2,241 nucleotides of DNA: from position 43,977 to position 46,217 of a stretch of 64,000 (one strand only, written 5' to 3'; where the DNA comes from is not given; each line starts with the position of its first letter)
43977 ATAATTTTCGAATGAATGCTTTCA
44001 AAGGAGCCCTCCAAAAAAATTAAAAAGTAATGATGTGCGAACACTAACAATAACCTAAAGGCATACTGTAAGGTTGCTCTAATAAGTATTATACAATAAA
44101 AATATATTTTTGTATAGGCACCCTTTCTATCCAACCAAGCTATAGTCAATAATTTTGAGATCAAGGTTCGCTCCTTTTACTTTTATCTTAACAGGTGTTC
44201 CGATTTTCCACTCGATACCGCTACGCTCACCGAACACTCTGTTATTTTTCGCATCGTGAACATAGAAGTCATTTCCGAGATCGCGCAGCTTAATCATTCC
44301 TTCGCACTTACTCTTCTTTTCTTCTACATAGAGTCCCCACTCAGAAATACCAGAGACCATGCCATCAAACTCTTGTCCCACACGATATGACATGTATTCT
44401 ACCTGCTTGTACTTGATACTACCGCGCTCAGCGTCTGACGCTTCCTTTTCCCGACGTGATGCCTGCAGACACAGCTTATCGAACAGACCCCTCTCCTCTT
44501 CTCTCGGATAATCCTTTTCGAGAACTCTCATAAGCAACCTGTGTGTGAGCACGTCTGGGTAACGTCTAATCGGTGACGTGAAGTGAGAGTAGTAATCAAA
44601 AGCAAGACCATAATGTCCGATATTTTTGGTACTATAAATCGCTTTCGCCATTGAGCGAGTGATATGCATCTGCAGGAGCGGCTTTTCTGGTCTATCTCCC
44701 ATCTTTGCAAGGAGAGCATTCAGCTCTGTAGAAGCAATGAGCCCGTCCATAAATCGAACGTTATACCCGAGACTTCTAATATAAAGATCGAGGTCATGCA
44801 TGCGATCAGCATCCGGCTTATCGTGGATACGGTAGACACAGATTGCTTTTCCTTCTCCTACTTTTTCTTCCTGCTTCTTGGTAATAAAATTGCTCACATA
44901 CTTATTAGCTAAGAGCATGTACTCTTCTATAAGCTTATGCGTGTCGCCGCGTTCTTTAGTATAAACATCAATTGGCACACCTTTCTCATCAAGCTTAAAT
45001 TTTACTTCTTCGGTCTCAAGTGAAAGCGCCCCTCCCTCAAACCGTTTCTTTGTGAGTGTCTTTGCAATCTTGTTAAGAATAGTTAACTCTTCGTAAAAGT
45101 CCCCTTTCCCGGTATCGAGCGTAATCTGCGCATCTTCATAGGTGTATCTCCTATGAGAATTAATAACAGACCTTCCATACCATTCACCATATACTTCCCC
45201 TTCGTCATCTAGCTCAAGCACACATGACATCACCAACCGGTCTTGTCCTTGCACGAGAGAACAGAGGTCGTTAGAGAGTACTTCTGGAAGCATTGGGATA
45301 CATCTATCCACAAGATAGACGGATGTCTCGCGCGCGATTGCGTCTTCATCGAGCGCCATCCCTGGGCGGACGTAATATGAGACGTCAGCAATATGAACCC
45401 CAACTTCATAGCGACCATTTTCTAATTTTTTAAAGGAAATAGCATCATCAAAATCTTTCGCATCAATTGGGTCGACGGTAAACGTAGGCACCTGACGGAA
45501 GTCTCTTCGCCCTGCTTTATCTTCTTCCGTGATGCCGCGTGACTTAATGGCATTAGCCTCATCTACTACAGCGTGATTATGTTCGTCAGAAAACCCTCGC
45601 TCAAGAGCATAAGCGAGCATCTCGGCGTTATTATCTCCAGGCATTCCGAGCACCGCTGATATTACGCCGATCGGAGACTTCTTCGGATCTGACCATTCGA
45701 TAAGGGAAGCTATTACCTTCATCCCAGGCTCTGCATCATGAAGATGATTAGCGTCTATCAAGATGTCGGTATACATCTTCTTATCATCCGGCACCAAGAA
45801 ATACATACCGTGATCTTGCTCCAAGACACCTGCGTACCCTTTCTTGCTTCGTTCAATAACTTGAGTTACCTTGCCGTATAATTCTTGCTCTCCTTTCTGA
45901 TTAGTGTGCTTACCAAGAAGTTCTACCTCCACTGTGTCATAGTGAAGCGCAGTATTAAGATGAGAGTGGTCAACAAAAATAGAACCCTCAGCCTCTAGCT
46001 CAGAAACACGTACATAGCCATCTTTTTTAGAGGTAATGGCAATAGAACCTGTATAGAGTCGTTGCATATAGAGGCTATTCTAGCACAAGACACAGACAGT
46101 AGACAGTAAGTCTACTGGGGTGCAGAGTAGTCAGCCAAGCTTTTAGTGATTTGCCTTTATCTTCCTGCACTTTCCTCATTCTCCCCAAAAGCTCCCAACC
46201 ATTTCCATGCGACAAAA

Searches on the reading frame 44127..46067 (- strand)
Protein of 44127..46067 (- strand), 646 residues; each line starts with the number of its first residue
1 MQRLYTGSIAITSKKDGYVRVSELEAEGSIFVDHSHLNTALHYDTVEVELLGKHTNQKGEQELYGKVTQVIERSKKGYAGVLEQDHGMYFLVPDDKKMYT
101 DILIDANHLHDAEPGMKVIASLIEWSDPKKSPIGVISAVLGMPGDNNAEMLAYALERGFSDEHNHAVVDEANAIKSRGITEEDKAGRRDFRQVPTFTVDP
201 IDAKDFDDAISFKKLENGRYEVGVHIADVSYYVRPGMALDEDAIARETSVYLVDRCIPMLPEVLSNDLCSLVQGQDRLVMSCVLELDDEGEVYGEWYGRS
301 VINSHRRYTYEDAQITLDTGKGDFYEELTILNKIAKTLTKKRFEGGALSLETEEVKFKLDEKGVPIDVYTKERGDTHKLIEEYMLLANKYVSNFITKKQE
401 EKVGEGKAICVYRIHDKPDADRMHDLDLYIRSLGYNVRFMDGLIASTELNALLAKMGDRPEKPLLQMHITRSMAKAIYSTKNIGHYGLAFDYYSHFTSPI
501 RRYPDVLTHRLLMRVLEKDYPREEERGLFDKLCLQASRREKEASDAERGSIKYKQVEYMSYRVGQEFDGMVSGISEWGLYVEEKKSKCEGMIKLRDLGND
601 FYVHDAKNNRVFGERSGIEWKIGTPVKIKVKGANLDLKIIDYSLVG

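Call 46: search_protein_families(library=pfam, proteins=[window:44127-46067:-], max_evalue=0.000001)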
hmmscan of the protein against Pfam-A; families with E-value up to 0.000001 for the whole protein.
window:44127-46067:- (646 aa): 3 families
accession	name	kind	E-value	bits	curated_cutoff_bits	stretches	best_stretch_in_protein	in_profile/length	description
PF00773.25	RNB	-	1.3e-104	350.4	29.3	1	187-517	1-325/326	RNB domain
PF17876.7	CSD2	-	6.1e-21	74.7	26.2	1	90-160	1-70/74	Cold shock domain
PF08206.17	OB_RNB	-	5.8e-08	32.8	24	0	11-62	5-54/58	Ribonuclease B OB domain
